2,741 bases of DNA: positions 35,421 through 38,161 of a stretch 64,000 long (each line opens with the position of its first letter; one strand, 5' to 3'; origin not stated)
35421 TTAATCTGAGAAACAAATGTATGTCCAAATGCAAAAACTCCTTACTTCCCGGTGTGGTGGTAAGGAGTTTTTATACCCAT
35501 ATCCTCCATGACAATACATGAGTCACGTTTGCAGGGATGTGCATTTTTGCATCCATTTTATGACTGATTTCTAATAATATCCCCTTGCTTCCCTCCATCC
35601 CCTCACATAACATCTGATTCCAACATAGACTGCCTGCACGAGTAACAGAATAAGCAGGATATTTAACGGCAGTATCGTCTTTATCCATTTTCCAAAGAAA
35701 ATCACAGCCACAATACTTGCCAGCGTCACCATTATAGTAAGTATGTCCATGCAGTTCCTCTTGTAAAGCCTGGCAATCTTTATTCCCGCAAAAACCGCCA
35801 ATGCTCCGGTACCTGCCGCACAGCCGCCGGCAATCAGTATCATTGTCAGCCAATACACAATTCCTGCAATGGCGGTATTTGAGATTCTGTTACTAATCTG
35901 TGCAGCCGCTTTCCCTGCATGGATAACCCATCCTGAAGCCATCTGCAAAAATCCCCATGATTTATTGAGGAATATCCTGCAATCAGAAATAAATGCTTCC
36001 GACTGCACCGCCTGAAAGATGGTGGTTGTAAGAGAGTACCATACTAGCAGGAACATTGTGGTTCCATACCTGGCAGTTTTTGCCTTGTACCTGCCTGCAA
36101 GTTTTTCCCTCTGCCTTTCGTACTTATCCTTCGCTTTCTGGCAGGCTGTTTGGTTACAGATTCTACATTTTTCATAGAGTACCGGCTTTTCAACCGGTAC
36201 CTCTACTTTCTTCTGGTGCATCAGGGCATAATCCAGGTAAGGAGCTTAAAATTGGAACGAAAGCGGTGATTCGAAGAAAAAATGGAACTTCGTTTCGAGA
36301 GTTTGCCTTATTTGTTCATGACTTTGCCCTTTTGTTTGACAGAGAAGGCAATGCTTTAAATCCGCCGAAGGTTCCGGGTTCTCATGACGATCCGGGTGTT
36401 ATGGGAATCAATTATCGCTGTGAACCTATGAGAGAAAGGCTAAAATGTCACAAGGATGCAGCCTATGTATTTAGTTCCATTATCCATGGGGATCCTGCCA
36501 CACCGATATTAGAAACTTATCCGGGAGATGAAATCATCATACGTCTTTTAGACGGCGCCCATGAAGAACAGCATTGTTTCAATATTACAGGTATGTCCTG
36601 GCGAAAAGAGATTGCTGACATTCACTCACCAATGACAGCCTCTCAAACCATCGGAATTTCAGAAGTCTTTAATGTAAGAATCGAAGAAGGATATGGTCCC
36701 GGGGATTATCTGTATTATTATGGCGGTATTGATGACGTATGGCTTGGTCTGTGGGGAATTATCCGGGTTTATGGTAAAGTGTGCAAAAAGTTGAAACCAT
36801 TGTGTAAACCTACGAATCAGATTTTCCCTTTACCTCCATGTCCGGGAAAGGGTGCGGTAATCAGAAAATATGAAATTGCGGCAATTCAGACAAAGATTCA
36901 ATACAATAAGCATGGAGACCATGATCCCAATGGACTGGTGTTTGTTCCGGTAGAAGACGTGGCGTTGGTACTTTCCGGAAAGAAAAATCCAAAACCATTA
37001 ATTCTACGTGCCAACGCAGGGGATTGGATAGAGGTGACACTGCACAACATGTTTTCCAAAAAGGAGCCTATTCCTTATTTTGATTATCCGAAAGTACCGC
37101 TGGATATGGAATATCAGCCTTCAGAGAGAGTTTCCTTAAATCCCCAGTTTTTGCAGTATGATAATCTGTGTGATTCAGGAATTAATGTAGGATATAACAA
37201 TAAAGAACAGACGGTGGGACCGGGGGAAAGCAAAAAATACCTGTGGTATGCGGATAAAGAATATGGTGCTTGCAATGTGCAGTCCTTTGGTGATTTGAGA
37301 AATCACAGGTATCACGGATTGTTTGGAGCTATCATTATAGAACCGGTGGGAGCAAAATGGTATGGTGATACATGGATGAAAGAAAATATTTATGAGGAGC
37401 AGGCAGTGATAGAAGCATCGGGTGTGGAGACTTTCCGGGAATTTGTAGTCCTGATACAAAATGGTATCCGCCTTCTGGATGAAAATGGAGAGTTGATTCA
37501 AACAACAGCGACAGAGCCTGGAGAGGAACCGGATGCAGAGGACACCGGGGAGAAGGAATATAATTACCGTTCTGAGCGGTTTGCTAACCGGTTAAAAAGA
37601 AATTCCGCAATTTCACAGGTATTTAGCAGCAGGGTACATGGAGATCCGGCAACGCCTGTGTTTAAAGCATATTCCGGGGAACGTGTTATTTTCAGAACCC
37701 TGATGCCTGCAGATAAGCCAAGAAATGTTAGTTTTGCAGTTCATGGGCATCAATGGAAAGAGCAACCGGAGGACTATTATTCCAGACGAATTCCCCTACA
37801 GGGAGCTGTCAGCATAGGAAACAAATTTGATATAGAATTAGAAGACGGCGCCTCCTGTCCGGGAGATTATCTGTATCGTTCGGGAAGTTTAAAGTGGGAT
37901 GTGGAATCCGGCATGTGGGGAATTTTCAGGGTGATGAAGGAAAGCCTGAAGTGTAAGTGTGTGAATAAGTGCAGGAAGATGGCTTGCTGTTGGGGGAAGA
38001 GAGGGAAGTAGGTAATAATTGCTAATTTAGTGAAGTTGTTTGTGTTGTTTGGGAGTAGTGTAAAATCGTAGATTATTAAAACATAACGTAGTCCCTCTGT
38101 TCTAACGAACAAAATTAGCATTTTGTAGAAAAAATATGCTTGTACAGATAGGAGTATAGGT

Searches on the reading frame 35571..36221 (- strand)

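Call 40: search_protein_families(library=pfam, proteins=[window:35571-36221:-])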
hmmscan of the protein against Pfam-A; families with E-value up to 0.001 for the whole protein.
window:35571-36221:- (216 aa): 1 family
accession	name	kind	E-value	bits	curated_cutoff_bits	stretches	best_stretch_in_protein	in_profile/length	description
PF19506.4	DUF6040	-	2.5e-84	282.8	23.4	1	2-215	20-233/233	Family of unknown function (DUF6040)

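Call 62: search_protein_families(library=padloc, proteins=[window:35571-36221:-])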
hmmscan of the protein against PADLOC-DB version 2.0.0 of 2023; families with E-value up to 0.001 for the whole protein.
window:35571-36221:- (216 aa): 0 families

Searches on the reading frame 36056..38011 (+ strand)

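Call 6: search_protein_families(library=pfam, proteins=[window:36056-38011:+])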
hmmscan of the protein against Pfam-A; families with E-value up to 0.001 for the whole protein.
window:36056-38011:+ (651 aa): 0 families

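Call 55: search_protein_families(library=ncbifam, proteins=[window:36266-38011:+])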
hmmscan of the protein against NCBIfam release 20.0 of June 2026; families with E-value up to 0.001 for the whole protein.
window:36266-38011:+ (581 aa): 1 family
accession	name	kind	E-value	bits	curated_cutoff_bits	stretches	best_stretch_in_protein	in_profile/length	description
NF041487.1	copper_ox_MnxG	equivalog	7.6e-40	135.9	3100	2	74-181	1243-1361/1894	manganese-oxidizing multicopper oxidase MnxG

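Call 62: search_protein_families(library=padloc, proteins=[window:36266-38011:+])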
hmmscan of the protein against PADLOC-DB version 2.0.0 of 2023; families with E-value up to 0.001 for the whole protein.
window:36266-38011:+ (581 aa): 0 families
